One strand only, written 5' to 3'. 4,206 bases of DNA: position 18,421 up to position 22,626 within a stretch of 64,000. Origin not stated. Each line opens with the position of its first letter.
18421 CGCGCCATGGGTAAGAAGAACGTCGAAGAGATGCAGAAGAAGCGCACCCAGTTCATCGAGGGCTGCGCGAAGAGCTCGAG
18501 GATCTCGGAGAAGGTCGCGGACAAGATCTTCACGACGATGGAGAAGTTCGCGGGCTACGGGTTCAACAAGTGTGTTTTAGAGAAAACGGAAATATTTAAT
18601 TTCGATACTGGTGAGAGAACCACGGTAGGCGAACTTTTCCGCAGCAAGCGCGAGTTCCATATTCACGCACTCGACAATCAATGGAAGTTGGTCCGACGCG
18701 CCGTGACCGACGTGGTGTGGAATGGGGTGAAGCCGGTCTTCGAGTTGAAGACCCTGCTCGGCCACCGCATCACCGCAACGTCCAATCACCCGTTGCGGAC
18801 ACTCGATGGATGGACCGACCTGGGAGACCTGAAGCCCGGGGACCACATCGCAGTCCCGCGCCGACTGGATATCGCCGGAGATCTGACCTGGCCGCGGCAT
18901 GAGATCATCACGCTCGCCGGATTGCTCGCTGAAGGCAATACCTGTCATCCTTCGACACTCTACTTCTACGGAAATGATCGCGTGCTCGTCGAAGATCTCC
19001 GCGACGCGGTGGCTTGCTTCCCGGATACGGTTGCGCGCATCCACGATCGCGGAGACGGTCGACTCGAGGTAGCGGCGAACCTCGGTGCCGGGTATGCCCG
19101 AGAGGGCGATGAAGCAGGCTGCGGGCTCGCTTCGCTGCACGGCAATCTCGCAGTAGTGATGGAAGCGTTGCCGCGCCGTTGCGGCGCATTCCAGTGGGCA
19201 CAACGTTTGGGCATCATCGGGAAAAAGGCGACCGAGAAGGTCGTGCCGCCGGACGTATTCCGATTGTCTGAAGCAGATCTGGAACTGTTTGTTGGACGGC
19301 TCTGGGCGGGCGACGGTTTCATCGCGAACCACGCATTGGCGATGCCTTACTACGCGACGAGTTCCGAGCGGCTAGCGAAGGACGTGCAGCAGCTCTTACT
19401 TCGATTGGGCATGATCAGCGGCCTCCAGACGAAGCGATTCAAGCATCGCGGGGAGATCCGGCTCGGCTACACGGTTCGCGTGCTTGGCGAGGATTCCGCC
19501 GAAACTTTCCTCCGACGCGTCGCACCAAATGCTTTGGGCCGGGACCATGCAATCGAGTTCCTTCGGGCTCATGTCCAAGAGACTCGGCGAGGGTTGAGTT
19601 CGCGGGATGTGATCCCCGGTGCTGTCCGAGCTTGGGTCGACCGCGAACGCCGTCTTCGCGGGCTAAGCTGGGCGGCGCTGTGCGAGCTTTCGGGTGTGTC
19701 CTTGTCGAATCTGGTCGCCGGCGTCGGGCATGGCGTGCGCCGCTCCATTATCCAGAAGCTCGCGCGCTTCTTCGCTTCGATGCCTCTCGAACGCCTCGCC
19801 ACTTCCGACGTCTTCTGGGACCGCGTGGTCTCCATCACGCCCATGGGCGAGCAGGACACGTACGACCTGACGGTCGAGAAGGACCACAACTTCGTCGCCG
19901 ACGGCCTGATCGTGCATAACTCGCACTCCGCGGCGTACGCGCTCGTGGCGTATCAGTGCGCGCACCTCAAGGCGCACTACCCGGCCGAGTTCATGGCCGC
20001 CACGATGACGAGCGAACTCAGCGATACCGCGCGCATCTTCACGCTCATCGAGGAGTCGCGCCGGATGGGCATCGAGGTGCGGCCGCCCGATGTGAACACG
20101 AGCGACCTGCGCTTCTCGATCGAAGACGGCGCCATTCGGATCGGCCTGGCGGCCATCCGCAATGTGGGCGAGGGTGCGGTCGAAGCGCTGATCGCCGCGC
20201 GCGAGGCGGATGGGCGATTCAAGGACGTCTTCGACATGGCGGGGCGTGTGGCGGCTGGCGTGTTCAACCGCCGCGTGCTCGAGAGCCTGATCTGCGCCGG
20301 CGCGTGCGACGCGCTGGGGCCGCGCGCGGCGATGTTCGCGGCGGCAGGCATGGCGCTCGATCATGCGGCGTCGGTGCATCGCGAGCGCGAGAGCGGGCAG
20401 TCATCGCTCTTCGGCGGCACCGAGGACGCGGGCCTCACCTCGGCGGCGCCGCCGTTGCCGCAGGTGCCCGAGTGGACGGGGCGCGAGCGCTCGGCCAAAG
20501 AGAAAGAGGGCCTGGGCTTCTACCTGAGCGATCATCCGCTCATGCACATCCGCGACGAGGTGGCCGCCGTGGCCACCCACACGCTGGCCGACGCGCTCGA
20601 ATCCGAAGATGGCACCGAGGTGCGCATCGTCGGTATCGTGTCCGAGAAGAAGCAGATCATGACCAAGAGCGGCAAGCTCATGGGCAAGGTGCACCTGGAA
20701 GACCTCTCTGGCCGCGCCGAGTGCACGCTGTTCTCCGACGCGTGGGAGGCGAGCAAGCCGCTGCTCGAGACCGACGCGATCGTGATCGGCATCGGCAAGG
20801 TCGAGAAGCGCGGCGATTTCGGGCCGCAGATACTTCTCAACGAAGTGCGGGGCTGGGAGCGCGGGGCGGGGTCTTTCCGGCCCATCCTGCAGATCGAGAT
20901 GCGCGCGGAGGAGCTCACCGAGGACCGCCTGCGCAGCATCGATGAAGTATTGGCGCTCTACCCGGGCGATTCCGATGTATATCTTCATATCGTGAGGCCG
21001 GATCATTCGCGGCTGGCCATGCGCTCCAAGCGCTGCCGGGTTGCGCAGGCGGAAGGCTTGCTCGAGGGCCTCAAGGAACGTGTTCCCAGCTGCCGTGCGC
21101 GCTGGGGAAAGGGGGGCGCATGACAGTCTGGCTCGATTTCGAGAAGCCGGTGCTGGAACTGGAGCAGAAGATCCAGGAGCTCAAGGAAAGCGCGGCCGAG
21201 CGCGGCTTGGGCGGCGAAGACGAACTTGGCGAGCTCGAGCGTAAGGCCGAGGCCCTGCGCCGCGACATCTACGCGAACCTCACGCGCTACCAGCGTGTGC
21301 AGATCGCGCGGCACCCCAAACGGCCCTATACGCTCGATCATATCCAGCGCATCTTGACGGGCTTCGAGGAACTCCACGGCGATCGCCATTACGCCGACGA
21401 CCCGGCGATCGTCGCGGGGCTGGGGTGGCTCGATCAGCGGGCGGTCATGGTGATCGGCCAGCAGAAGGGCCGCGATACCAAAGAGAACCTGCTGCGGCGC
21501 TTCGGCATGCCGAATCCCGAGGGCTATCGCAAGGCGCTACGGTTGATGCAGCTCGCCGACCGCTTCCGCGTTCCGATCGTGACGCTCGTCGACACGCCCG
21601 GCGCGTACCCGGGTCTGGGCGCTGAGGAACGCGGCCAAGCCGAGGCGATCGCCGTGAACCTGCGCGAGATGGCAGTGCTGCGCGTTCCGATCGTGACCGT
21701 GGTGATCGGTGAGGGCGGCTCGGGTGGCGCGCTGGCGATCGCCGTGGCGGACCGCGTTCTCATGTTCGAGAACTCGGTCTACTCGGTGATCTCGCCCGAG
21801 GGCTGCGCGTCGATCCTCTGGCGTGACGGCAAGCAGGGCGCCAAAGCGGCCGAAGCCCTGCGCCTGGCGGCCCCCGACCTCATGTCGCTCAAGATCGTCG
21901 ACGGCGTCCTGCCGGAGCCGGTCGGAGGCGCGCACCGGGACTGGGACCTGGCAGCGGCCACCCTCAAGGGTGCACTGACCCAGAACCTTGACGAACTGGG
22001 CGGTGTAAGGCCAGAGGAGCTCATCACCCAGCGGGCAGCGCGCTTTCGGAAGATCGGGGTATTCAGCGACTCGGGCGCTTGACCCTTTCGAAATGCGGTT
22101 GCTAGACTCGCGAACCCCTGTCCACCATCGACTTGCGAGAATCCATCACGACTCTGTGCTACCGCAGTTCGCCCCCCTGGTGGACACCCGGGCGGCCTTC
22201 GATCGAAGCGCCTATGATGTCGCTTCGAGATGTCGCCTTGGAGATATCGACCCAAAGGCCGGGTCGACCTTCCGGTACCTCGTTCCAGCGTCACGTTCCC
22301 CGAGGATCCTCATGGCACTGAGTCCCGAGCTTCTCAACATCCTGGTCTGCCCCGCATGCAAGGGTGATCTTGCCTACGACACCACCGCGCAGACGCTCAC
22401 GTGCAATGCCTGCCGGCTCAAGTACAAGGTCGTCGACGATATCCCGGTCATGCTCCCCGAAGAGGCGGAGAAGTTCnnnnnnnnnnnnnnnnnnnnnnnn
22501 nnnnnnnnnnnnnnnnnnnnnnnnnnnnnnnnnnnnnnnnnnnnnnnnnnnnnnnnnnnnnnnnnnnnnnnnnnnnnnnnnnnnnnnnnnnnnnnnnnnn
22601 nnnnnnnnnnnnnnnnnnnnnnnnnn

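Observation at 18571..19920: Full-length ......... intein in DnaE at the GYGFNK/SHSAAY motif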

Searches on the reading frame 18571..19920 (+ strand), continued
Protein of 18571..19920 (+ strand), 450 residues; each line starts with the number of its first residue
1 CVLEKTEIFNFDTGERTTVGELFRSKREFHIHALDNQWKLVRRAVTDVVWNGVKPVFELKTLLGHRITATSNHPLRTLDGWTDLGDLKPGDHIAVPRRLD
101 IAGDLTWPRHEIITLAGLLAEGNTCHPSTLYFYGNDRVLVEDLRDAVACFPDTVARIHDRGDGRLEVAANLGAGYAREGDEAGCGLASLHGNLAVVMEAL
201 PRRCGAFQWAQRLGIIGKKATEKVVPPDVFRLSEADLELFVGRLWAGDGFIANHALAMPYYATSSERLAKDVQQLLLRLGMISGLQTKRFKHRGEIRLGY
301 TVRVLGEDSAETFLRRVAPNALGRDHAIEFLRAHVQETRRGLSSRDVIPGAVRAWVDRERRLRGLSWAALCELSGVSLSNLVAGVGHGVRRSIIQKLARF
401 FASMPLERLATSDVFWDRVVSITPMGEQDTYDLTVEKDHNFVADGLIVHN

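Call 61: search_dna_similar(query=window:18571-19920:+, collection=phages, mode=protein, max_evalue=0.00001, max_rows=15)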
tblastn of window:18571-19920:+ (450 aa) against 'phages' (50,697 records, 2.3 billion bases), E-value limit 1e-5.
Records with a match: 17; places in all: 17; records where one place covers at least 80% of the query: 12.
Best place of each record, by identity: <60% 17.
By first word of the organism name: Bacillus 12; Planktothrix 2; Aeromonas 2; uncultured 1.
By host as written in the record: Bacillus subtilis KACC 17797 3; Bacillus subtilis G24 2; Bacillus subtilis ATCC 15245 2; Planktothrix agardhii HAB637 2; Aeromonas hydrophila ZPAH75 2; Bacillus cereus BC102p 1; Bacillus cereus 1; Bacillus australimaris sKR4M-27 1; and 3 more.
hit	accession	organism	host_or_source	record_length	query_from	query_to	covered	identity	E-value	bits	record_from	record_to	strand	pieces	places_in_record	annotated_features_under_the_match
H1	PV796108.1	Bacillus phage Edson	Bacillus cereus BC102p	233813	1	450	100%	27.6%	2e-35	145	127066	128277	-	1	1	hypothetical protein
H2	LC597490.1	Bacillus phage vB_BceM_WH1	Bacillus cereus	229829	1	450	100%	27.1%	2e-35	145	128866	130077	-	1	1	phage terminase large subunit family protein_gp116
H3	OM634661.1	Bacillus phage vB_BauM_KLEB27-3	Bacillus australimaris sKR4M-27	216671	1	450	100%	23.3%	5e-30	129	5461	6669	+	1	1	terminase large subunit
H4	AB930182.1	Bacillus phage SPG24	Bacillus subtilis G24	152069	48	450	90%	21.8%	2e-7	60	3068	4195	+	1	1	hypothetical protein (x2)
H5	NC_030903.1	Bacillus phage SPG24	Bacillus subtilis G24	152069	48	450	90%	21.8%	2e-7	60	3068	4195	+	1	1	DNA helicase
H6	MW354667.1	Bacillus phage BSTP3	Bacillus subtilis KCCM12511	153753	48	450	90%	21.8%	2e-7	60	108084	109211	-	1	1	putative DNA helicase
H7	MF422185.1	Bacillus phage BSP10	Bacillus subtilis ATCC 15245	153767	48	450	90%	21.8%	2e-7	60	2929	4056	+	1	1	putative intein containing DNA helicase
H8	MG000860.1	Bacillus phage BSP9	Bacillus subtilis ATCC 15245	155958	48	450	90%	21.8%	2e-7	60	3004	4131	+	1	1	putative DNA helicase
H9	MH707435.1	Bacillus phage BSP21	Bacillus subtilis KACC 17797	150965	48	450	90%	21.8%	3e-7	59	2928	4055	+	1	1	putative intein containing ...: putative intein containing DNA helicase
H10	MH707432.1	Bacillus phage BSP15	Bacillus subtilis KACC 17797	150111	48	450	90%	21.8%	4e-7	59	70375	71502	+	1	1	intein containing DNA helicase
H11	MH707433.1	Bacillus phage BSP18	Bacillus subtilis KACC 17797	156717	48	450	90%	21.8%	4e-7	59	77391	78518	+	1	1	putative intein containing DNA helicase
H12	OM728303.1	Bacillus phage vB_BsuM-Goe25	Bacillus subtilis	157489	48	450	90%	21.3%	1e-7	61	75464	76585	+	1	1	hypothetical protein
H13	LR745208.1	uncultured phage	metagenomic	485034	1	321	71%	25.7%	1e-20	100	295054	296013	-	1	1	record has no annotation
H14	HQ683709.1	Planktothrix phage PaV-LD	Planktothrix agardhii HAB637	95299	1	450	36%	40.2%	6e-8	122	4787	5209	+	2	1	replicative DNA helicase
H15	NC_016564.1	Planktothrix phage PaV-LD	Planktothrix agardhii HAB637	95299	1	450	36%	40.2%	6e-8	122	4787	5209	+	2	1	DnaB-like replicative helicase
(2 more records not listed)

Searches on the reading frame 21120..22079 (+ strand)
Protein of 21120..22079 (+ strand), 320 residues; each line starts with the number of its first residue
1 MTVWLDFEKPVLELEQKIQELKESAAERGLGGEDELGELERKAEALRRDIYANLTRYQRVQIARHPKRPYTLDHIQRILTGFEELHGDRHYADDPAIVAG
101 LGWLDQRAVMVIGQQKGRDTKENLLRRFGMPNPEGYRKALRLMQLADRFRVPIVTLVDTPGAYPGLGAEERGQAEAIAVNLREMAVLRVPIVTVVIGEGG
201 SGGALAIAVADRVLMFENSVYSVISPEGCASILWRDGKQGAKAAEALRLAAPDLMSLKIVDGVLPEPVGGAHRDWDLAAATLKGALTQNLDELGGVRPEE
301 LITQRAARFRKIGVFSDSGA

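Call 21: find_encoding_contigs(protein=window:21120-22079:+, flank=10000, max_places=6)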
Protein window:21120-22079:+ (320 aa): no gene with exactly this product is on record in the collection.

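Call 50: search_protein_families(library=pfam, proteins=[window:21120-22079:+], max_evalue=0.001)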
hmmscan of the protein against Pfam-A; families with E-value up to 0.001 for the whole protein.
window:21120-22079:+ (320 aa): 2 families
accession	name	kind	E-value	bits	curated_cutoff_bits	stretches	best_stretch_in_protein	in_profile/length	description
PF03255.19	ACCA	-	2.5e-142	474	23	1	5-313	2-310/310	Acetyl co-enzyme A carboxylase carboxyltransferase-like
PF01039.27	Carboxyl_trans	-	1.4e-18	67.3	22.3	1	89-244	278-427/493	Carboxyl transferase domain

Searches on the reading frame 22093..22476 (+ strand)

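Call 50: search_protein_families(library=pfam, proteins=[window:22093-22476:+], max_evalue=0.001)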
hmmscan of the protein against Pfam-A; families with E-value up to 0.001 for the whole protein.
window:22093-22476:+ (128 aa): 2 families
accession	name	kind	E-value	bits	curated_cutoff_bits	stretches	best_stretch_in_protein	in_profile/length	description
PF03966.22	Trm112p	-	3.4e-13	49.7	22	1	78-115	2-39/40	Trm112p-like protein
PF12760.12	Zn_ribbon_IS1595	-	0.00094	19.5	25.4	0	85-108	20-44/46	Transposase zinc-ribbon domain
